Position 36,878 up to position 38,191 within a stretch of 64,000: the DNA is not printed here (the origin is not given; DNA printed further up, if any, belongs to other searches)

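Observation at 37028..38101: Single-gene TIR + divergent GGDEF-like (NSDEF) fusion in the nusG-rplK gap: candidate novel NAD/nucleotide-signalling conflict module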

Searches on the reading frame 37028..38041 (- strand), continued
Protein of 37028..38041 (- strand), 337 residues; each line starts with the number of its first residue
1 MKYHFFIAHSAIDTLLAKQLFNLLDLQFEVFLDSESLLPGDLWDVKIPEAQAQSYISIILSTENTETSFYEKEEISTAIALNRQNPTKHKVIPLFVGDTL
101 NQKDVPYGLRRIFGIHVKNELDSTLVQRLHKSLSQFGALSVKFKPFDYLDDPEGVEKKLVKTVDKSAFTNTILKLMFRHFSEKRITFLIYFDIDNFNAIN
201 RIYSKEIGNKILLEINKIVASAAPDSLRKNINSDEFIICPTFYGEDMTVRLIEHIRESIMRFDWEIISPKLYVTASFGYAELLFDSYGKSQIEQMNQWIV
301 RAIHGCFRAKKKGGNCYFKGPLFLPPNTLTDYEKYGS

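Call 22: search_protein_families(library=pfam, proteins=[L002:3608-4480:-, L002:5787-6770:-, L002:6828-7718:-, L002:8075-9265:+, L002:9520-10311:-, L002:11870-12466:-, L002:14294-15607:-, L002:13708-14292:-, L002:15791-16489:-, L002:16462-17307:-], max_evalue=0.001)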
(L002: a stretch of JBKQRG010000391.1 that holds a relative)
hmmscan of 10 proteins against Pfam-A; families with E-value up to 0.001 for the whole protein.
L002:3608-4480:- (290 aa): 0 families

L002:5787-6770:- (327 aa): 2 families
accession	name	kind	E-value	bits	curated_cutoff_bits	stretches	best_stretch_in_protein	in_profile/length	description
PF00589.27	Phage_integrase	-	1.4e-20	74.2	27.1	1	152-312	15-168/172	Phage integrase family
PF02899.23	Phage_int_SAM_1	-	1.9e-08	34.9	22.3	1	39-114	14-80/83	Phage integrase, N-terminal SAM-like domain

L002:6828-7718:- (296 aa): 0 families

L002:8075-9265:+ (396 aa): 2 families
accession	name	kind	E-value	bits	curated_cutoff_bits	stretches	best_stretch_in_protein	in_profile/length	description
PF00990.26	GGDEF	-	2.4e-13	50.6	23.8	1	247-373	32-160/161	Diguanylate cyclase, GGDEF domain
PF13676.11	TIR_2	-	2.7e-13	50.9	28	1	59-169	1-109/122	TIR domain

L002:9520-10311:- (263 aa): 0 families

L002:11870-12466:- (198 aa): 0 families

L002:14294-15607:- (437 aa): 1 family
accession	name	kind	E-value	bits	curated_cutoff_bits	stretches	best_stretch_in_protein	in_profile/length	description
PF13730.12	HTH_36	-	3.2e-05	24.1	25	1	67-119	3-55/55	Helix-turn-helix domain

L002:13708-14292:- (194 aa): 0 families

L002:15791-16489:- (232 aa): 0 families

L002:16462-17307:- (281 aa): 8 families
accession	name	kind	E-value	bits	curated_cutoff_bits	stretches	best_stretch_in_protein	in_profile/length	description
PF13614.12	AAA_31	-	3e-46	158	27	1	21-198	2-176/177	AAA domain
PF01656.29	CbiA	-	9.9e-26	90.6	25.4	1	23-250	1-124/125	CobQ/CobB/MinD/ParA nucleotide binding domain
PF10609.15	ParA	-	2.6e-11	43.8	27.1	1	20-155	3-128/246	NUBPL iron-transfer P-loop NTPase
PF09140.17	MipZ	-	3.4e-10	40.1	20.7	1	21-169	1-130/262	ATPase MipZ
PF00142.24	Fer4_NifH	-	6e-08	32.9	25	1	28-88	7-64/271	4Fe-4S iron sulfur cluster binding proteins, NifH/frxC family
PF02374.21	ArsA_ATPase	-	2.3e-07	30.8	24.3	1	28-70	8-50/305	Anion-transporting ATPase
PF06564.18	CBP_BcsQ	-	4.8e-07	30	21.3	1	22-166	3-143/234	Cellulose biosynthesis protein BcsQ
PF07015.17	VirC1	-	1.8e-05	24.6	24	0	22-60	3-41/231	VirC1 protein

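Call 23: fold_search(model_id=the predicted structure, library=pdb)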
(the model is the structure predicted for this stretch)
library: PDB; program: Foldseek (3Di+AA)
matches with E <= 10: 1103; with E <= 0.001: 125
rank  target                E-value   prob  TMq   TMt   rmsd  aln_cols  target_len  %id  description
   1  2wb4_A                1.3e-12  1.00  0.42  0.32  18.9       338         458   17  activated diguanylate cyclase PleD in complex with c-di-GMP (released 2010-04-21)
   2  2wb4_B                1.3e-12  1.00  0.42  0.33  14.8       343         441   16  activated diguanylate cyclase PleD in complex with c-di-GMP (released 2010-04-21)
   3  9g85_A                8.0e-12  1.00  0.42  0.32  19.0       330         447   18  Structure of Response regulator PleD in complex with c-diGMP and ppGpp (released 2025-08-06)
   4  1w25_A                9.6e-12  1.00  0.43  0.32  18.4       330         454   18  Response regulator PleD in complex with c-diGMP (released 2004-11-18)
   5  9g85_D                1.7e-11  1.00  0.43  0.33  19.1       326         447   16  Structure of Response regulator PleD in complex with c-diGMP and ppGpp (released 2025-08-06)
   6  9g86_B                1.7e-11  1.00  0.42  0.32  19.1       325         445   17  Structure of Response regulator PleD in complex with c-diGMP and pppGpp (released 2025-08-06)
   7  9g85_B                2.3e-11  1.00  0.41  0.32  19.4       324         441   17  Structure of Response regulator PleD in complex with c-diGMP and ppGpp (released 2025-08-06)
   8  9g86_A                3.4e-11  1.00  0.42  0.32  19.0       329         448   17  Structure of Response regulator PleD in complex with c-diGMP and pppGpp (released 2025-08-06)
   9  9g85_C                6.9e-11  1.00  0.42  0.33  19.3       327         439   17  Structure of Response regulator PleD in complex with c-diGMP and ppGpp (released 2025-08-06)
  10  2v0n_A                8.7e-11  1.00  0.43  0.32  18.7       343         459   16  ACTIVATED RESPONSE REGULATOR PLED IN COMPLEX WITH C-DIGMP AND GTP- ALPHA-S (released 2007-08-21)
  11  3i5a                  1.2e-10  1.00  0.39  0.41  25.7       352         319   17  Crystal structure of full-length WpsR from Pseudomonas syringae (released 2009-08-18)
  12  3bre_A                8.4e-10  1.00  0.38  0.39  25.8       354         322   14  Crystal Structure of P.aeruginosa PA3702 (released 2008-04-01)
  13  3bre_B                1.0e-09  1.00  0.41  0.42  25.9       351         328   14  Crystal Structure of P.aeruginosa PA3702 (released 2008-04-01)
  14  6zxb_A                1.5e-09  1.00  0.41  0.47  18.7       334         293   15  Diguanylate cyclase DgcR (I-site mutant) in native state (released 2021-03-31)
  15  6zxm_A                5.0e-09  1.00  0.41  0.47  13.3       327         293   15  Diguanylate cyclase DgcR in complex with c-di-GMP (released 2021-03-31)
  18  6eib_C                1.8e-08  1.00  0.42  0.87   2.1       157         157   20  Structure of the active GGEEF domain of a diguanylate cyclase from Vibrio cholerae. (released 2018-10-10)
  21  6eib_D                3.2e-08  1.00  0.42  0.88   1.7       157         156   18  Structure of the active GGEEF domain of a diguanylate cyclase from Vibrio cholerae. (released 2018-10-10)
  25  6eib_A                4.8e-08  1.00  0.41  0.84   2.2       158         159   20  Structure of the active GGEEF domain of a diguanylate cyclase from Vibrio cholerae. (released 2018-10-10)
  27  6d9m                  5.8e-08  1.00  0.41  0.42   2.9       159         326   20  T4-Lysozyme fusion to Geobacter GGDEF (released 2019-04-10)
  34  6eib_B                1.2e-07  1.00  0.40  0.82   3.6       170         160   19  Structure of the active GGEEF domain of a diguanylate cyclase from Vibrio cholerae. (released 2018-10-10)
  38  3ign                  2.2e-07  1.00  0.42  0.82   2.1       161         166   21  Crystal Structure of the GGDEF domain from Marinobacter aquaeolei diguanylate cyclase complexed with c-di-GMP - Northeas (released 2009-08-11)
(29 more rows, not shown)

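Call 30: find_homologous_proteins(query=A1, max_evalue=1e-10)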
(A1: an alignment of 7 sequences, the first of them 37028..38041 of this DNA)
Query A1 (7 sequences) (337 aa, profile of the alignment): 76 proteins with E <= 1e-10 among 8000 candidates.
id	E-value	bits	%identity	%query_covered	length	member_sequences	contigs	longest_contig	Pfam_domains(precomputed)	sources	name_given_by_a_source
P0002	1.6e-152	526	48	100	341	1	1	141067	PF13676.12,PF00990.27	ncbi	-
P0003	1.9e-148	513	43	100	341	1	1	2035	PF13676.12,PF00990.27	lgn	-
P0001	4.3e-144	498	100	100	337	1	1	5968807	PF13676.12,PF00990.27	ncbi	ncbi:MAG: diguanylate cyclase [Ferruginibacter sp.]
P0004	9.1e-143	494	38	100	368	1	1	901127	PF13676.12,PF00990.27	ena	-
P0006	1.4e-138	480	34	96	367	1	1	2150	PF13676.12,PF00990.27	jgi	jgi:diguanylate cyclase (GGDEF)-like protein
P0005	5.9e-138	478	36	100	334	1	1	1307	PF13676.12,PF00990.27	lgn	-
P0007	1.7e-102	361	31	96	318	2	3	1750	PF13676.12,PF00990.27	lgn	-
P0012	1.6e-99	352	33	100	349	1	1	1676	PF01582.26,PF13676.12,PF00990.27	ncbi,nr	ncbi:MAG: TIR domain-containing protein [Bacteroidetes bacterium]|nr:TIR domain-containing protein [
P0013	6.3e-87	310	34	93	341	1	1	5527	PF13676.12,PF00990.27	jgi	jgi:diguanylate cyclase (GGDEF)-like protein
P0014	2.2e-82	295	31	99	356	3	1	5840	PF01582.26,PF13676.12,PF00990.27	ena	-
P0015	1.3e-79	286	32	99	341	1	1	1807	PF13676.12,PF00990.27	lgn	-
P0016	2.0e-78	282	32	92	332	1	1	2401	PF13676.12,PF00990.27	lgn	-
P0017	4.1e-63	232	34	63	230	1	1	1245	PF13676.12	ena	-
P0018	2.3e-50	190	37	53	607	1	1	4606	PF12974.13,PF13676.12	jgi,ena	-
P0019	9.7e-47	178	40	40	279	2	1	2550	PF00498.32,PF16697.11,PF13676.12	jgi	jgi:TIR domain/FHA domain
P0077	6.2e-12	64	25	56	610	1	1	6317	PF00563.26,PF00990.27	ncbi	-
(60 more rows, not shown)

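Call 35: search_solved_structures(query=A2, max_evalue=0.01, show_alignments=0)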
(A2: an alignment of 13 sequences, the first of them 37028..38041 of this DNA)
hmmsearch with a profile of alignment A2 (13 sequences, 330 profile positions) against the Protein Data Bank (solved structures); distinct sequences matched with E-value up to 0.01: 66 (the best 60 are shown).
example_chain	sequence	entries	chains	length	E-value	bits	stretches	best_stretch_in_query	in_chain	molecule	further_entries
4zve_A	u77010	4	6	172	2.8e-19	72.9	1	178-319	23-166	Diguanylate cyclase DosC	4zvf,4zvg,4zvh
7e6g_A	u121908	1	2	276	2.1e-17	66.8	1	125-313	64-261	Putative GGDEF domain protein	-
6hbz_A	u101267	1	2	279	6.2e-17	65.2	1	157-288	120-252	GGDEF domain protein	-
6d9m_A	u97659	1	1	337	1.4e-16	64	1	177-315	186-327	Fusion protein of Endolysin,Response receiver sensor diguanylate cyclase, GAF domain-conta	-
3ign_A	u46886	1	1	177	3.7e-16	62.7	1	176-311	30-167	Diguanylate cyclase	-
1w25_A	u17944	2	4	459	4.3e-16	62.4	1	156-311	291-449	STALKED-CELL DIFFERENTIATION CONTROLLING PROTEIN | RESPONSE REGULATOR PLED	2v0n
2wb4_A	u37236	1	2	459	4.5e-16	62.4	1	156-311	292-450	DIGUANYLATE CYCLASE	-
6eib_A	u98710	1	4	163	5.1e-16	62.2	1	175-311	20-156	Sensory box/GGDEF family protein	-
9g86_A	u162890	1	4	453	5.3e-16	62.1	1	156-311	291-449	Response regulator PleD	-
9g85_A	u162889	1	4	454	5.3e-16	62.1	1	156-311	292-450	Response regulator PleD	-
9p6j_A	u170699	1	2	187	5.8e-16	62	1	143-285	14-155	diguanylate cyclase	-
5llw_B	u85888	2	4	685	1.3e-15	60.8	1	168-311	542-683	Diguanylate cyclase (GGDEF) domain-containing protein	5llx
6et7_A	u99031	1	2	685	1.5e-15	60.7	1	168-311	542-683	Diguanylate cyclase (GGDEF) domain-containing protein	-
5xgb_A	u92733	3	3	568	1.8e-15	60.4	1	162-311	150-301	Uncharacterized protein | Uncharacterized protein PA0861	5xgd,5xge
6zxb_A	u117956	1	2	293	2.8e-15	59.8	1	143-310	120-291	Putative GGDEF/response regulator receiver domain protein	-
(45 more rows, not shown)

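Call 38: find_encoding_contigs(protein=P0013, flank=6000, max_places=2)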
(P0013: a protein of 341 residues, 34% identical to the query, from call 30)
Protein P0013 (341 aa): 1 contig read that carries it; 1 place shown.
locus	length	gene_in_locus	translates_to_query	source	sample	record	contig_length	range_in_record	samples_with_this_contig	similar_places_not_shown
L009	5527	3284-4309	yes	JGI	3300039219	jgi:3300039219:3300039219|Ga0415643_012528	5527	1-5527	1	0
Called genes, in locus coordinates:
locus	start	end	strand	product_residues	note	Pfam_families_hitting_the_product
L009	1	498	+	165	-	?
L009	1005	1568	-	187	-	-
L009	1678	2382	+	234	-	-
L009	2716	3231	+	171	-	-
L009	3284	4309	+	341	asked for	PF13676:TIR_2, PF00990:GGDEF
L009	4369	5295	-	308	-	PF13737:DDE_Tnp_1_5, PF01609:DDE_Tnp_1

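Call 39: find_encoding_contigs(protein=P0014, flank=6000, max_places=2)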
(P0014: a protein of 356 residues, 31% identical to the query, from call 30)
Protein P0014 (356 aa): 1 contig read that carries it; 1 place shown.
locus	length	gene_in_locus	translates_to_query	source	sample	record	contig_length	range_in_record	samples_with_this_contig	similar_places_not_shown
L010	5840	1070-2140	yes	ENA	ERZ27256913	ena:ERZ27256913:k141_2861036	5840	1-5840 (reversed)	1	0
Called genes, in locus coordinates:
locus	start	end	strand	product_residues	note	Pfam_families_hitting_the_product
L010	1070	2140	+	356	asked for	PF01582:TIR (faint), PF13676:TIR_2, PF00990:GGDEF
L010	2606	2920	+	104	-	-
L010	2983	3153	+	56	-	-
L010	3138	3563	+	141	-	PF04471:Mrr_cat (weak)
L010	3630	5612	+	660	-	PF02463:SMC_N (weak), PF11398:DUF2813, PF13175:AAA_15, PF13555:AAA_29 (weak), PF13304:AAA_21 (weak), PF13175:AAA_15, PF13304:AAA_21 (weak), PF20469:OLD-like_TOPRIM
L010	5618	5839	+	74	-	?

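Call 50: find_encoding_contigs(protein=P0001, flank=10000, max_places=4)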
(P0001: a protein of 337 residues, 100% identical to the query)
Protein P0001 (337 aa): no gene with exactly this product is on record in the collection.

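Call 53: search_dna_similar(query=window:37028-38041:-, collection=plasmids, mode=protein, max_evalue=0.00001, max_rows=15)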
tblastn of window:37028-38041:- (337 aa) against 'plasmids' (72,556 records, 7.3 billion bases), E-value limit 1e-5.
Records with a match: 19; places in all: 19; records where one place covers at least 80% of the query: 0.
Best place of each record, by identity: <60% 19.
By first word of the organism name: Cereibacter 14; Deinococcus 2; Rhizobium 2; Rhodobacter 1.
By predicted mobility (MOB-suite, as given by PLSDB): non-mobilizable 7; mobilizable 7; conjugative 5.
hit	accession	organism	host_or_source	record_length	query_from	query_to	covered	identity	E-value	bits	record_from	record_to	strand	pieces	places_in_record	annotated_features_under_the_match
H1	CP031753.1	Cereibacter sphaeroides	cell culture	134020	188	325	41%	30.7%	6e-8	62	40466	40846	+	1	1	EAL domain-containing protein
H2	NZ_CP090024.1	Cereibacter azotoformans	cell culture,Aquaculture sediment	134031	188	325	41%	30.7%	6e-8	62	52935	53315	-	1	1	EAL domain-containing protein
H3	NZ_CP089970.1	Cereibacter azotoformans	Owen's River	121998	188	325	41%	30.0%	2e-7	60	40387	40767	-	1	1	EAL domain-containing protein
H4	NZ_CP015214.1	Cereibacter sphaeroides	Cereibacter sphaeroides 2.4.1,single ...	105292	188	325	41%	30.0%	2e-7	60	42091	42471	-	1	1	EAL domain-containing protein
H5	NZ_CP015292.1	Cereibacter sphaeroides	Cereibacter sphaeroides 2.4.1,single ...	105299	188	325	41%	30.0%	2e-7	60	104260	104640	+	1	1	none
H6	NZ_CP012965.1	Cereibacter sphaeroides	cell culture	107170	188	325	41%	30.0%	2e-7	60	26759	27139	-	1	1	EAL domain-containing protein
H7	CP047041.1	Cereibacter sphaeroides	cell culture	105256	188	325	41%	30.0%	2e-7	60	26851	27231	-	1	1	EAL domain-containing protein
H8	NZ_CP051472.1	Cereibacter sphaeroides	cell culture,laboratory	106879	188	325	41%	30.0%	3e-7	60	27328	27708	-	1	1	EAL domain-containing protein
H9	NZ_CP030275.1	Cereibacter sphaeroides 2.4.1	cell culture,laboratory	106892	188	325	41%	30.0%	3e-7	60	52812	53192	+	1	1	EAL domain-containing protein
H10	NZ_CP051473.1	Cereibacter sphaeroides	cell culture,laboratory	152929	188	325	41%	30.0%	3e-7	60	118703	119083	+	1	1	EAL domain-containing protein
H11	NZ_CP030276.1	Cereibacter sphaeroides 2.4.1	cell culture,laboratory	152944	188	325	41%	30.0%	3e-7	60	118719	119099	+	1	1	EAL domain-containing protein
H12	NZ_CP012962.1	Cereibacter sphaeroides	cell culture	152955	188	325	41%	30.0%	3e-7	60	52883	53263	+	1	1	EAL domain-containing protein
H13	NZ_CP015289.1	Cereibacter sphaeroides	Cereibacter sphaeroides 2.4.1,single ...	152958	188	325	41%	30.0%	3e-7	60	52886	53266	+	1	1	EAL domain-containing protein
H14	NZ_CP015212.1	Cereibacter sphaeroides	Cereibacter sphaeroides 2.4.1,single ...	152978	188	325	41%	30.0%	3e-7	60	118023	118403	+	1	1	EAL domain-containing protein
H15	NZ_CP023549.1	Rhodobacter sp. CZR27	cell culture,paddy soil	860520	188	323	40%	29.7%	5e-7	59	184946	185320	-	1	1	EAL domain-containing protein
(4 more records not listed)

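Call 54: search_dna_similar(query=window:37028-38041:-, collection=phages, mode=protein, max_evalue=0.00001, max_rows=15)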
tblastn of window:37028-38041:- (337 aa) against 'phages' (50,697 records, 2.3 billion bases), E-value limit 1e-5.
No match.

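Call 55: search_protein_representatives(alignment_id=A4)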
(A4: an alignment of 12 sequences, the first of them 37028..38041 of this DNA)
Query: 12 sequences, 337 profile positions. Proteins with E-value up to 0.001 (for the whole library): 423735; up to 1e-10: 84161; up to 1e-30: 659. The best 150 are listed.
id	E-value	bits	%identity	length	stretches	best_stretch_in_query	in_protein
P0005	1.9e-132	458.2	-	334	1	3-337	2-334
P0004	1.0e-130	452.5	-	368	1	3-337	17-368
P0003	1.1e-127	442.5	-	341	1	3-337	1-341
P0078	1.8e-122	425.4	-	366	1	3-337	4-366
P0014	1.8e-118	412.2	-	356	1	3-337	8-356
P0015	2.1e-118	412.0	-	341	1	4-337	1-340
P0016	5.4e-114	397.5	-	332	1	4-337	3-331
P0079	5.4e-105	367.9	-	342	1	3-337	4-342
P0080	3.5e-98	345.5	-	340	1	2-337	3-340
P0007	7.7e-97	341.1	-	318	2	2-164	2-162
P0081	8.3e-93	327.8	-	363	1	3-337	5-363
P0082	3.2e-92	325.9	-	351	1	2-335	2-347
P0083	4.4e-92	325.5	-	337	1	6-337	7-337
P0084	8.0e-91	321.3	-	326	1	7-326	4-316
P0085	4.4e-90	318.9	-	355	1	3-337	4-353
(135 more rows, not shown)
